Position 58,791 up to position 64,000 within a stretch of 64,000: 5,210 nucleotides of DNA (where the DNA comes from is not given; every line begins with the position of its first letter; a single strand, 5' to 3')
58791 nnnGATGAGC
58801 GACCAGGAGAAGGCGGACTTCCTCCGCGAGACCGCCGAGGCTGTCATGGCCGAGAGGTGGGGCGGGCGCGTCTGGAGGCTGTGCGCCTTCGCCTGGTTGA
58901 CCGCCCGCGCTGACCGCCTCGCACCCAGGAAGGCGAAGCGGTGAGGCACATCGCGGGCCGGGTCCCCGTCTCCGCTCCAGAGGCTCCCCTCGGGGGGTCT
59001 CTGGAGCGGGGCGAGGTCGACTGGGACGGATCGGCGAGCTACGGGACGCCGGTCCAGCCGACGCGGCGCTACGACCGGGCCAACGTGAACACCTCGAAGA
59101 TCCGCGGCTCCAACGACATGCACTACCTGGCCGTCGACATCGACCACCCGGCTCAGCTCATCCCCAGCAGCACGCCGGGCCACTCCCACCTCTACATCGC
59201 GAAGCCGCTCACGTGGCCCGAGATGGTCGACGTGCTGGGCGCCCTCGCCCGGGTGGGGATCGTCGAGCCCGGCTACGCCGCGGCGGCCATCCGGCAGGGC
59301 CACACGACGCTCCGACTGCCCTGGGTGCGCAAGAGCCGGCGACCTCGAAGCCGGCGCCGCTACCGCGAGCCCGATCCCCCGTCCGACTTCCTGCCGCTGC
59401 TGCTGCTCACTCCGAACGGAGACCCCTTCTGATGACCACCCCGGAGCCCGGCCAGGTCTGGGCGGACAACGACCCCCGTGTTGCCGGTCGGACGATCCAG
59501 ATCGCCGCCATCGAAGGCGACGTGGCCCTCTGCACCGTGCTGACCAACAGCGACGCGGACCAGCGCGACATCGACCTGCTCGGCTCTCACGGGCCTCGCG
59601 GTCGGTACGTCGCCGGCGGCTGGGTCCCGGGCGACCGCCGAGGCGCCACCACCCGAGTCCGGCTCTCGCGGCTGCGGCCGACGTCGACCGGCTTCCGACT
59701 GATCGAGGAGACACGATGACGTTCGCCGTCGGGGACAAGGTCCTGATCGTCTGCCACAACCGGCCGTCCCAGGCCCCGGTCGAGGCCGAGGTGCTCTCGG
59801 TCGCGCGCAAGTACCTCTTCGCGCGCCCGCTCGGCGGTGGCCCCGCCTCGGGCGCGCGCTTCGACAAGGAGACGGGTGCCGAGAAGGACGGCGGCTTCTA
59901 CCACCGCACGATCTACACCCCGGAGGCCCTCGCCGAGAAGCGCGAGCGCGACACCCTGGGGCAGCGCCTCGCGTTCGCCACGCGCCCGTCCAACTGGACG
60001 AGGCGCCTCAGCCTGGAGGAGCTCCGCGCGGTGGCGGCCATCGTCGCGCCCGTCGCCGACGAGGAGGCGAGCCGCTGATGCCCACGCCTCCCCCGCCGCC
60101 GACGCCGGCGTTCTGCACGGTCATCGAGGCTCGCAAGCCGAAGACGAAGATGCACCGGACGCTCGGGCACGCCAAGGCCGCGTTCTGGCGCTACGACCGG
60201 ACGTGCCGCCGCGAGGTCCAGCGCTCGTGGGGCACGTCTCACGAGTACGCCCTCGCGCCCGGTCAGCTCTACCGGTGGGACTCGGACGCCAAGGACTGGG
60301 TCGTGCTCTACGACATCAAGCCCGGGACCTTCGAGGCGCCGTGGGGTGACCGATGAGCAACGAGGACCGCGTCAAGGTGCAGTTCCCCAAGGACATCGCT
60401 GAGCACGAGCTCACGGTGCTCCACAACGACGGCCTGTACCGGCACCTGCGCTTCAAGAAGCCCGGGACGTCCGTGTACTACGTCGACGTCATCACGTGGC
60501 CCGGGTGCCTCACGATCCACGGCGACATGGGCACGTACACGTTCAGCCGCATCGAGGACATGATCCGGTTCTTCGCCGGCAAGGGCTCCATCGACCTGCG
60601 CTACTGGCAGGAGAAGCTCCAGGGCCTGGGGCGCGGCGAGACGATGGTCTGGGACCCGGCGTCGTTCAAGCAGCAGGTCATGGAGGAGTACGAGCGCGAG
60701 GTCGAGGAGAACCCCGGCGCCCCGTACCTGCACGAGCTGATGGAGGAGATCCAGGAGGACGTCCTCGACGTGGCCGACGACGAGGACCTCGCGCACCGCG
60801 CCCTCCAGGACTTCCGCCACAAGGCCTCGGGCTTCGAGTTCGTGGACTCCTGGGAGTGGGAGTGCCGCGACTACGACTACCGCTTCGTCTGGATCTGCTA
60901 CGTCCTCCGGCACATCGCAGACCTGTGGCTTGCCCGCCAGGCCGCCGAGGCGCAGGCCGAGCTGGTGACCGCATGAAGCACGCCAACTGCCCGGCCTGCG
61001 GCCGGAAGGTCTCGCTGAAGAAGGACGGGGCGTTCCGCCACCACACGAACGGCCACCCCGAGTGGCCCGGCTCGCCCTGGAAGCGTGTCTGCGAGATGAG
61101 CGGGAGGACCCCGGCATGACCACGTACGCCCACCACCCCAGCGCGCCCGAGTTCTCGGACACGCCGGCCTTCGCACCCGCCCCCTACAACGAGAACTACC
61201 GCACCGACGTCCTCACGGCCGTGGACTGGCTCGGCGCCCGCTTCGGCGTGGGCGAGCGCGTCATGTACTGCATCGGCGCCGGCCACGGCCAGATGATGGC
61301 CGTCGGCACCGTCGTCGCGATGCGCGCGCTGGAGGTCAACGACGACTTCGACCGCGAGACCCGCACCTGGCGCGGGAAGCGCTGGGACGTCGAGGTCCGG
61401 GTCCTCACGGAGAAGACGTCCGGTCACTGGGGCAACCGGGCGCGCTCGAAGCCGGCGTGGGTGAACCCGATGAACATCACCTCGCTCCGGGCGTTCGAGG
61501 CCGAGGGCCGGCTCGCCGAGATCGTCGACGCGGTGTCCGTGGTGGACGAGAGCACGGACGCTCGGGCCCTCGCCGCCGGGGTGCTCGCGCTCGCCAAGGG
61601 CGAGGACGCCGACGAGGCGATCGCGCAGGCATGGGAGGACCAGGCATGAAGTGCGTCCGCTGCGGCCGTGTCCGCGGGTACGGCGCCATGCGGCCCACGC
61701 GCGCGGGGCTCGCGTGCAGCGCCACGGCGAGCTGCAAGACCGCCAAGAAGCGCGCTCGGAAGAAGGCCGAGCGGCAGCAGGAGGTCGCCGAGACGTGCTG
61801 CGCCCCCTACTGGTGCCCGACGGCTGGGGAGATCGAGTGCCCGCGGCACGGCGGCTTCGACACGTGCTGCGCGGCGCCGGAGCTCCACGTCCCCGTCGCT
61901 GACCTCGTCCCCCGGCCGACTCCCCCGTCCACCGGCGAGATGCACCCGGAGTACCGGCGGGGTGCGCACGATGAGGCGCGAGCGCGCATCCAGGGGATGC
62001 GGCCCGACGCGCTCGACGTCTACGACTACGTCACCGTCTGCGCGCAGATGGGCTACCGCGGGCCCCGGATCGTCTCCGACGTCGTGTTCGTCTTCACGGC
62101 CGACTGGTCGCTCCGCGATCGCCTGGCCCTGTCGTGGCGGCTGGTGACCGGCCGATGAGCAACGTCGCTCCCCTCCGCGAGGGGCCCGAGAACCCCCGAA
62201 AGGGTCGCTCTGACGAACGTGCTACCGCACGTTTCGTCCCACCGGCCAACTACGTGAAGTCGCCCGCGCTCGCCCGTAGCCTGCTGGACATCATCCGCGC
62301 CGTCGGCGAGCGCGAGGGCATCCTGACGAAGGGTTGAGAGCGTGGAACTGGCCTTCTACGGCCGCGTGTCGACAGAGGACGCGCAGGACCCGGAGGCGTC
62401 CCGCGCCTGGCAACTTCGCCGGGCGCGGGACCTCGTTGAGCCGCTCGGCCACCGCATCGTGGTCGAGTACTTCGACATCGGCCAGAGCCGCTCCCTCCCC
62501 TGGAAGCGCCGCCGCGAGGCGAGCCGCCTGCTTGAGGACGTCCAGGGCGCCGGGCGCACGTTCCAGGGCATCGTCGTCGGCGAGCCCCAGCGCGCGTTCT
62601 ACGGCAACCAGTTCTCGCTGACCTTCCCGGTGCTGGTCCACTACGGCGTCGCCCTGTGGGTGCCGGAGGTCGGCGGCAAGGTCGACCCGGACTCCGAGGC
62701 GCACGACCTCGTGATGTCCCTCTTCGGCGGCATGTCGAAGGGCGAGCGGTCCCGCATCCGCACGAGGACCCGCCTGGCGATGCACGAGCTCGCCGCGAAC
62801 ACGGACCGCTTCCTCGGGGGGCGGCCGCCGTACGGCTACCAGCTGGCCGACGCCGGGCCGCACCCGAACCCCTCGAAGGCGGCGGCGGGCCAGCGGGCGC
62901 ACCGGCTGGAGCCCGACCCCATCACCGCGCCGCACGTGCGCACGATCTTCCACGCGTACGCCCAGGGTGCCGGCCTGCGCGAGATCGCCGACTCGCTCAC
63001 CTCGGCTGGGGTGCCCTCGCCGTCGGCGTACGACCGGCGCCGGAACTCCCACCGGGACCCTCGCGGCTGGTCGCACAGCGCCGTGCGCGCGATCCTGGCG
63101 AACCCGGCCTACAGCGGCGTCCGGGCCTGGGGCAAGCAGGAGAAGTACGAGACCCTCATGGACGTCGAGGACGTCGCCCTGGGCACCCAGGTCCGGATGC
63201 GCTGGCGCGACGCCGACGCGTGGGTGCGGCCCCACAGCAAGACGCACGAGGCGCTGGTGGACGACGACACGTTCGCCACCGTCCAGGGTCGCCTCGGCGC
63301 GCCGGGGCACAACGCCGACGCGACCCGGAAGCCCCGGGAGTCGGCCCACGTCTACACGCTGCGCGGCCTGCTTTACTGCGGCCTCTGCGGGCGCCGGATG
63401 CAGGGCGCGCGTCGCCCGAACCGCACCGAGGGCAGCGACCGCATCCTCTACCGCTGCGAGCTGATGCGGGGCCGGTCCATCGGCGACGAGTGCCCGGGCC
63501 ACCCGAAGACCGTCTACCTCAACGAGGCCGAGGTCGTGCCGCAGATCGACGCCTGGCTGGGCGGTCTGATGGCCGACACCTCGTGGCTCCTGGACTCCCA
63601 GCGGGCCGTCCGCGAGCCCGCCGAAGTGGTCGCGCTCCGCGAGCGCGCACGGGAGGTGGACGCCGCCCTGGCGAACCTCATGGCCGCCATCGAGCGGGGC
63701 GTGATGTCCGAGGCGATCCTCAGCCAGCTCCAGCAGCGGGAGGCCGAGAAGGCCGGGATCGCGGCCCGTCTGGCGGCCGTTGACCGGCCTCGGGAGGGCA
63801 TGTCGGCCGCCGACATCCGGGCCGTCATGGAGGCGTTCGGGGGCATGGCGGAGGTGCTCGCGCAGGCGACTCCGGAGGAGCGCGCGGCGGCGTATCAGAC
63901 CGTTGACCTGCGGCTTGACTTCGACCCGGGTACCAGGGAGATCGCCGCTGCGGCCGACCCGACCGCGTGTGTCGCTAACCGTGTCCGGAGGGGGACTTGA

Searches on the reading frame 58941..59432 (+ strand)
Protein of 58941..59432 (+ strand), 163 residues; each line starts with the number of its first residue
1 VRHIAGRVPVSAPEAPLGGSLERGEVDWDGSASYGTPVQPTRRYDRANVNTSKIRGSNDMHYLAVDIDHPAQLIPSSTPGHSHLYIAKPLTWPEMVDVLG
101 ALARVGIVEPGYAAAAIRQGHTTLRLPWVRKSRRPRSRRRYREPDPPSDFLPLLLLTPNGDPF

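Call 55: search_protein_families(library=pfam, proteins=[window:58941-59432:+], max_evalue=0.05)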
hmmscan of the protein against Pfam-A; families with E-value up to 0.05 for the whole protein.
window:58941-59432:+ (163 aa): 1 family
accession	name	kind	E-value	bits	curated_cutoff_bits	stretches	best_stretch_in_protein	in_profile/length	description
PF24387.1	AEP-like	-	0.027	14.7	27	1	80-126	74-121/133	Archaeo-eukaryotic primase 1D-like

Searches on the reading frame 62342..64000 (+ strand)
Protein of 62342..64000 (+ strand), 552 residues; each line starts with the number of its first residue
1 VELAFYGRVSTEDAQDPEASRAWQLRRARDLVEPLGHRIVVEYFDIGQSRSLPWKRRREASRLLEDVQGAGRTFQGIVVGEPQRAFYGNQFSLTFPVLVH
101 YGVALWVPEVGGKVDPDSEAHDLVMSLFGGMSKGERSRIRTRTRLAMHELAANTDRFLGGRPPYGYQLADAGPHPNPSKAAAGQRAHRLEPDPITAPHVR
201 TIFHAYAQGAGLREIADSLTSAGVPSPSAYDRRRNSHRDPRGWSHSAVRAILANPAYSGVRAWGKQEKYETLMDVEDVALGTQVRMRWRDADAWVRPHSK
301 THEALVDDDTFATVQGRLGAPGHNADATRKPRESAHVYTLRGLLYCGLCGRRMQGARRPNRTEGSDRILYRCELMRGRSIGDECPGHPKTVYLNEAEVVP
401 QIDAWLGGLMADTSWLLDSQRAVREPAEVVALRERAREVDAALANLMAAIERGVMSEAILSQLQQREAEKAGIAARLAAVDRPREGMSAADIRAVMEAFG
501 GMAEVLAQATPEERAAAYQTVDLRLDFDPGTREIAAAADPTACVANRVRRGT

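Call 20: search_protein_families(library=pfam, proteins=[window:62342-64000:+], max_evalue=0.01)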
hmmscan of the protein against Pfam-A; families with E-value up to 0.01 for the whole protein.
window:62342-64000:+ (552 aa): 3 families
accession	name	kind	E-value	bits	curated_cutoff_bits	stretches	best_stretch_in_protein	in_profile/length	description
PF07508.19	Recombinase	-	4.1e-20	72.4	21.1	1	193-318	1-99/102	Recombinase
PF00239.26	Resolvase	-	1.3e-09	38.8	23.3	1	4-153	2-142/145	Resolvase, N terminal domain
PF13408.12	Zn_ribbon_recom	-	4.2e-07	30.7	25.3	1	340-391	2-44/58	Recombinase zinc beta ribbon domain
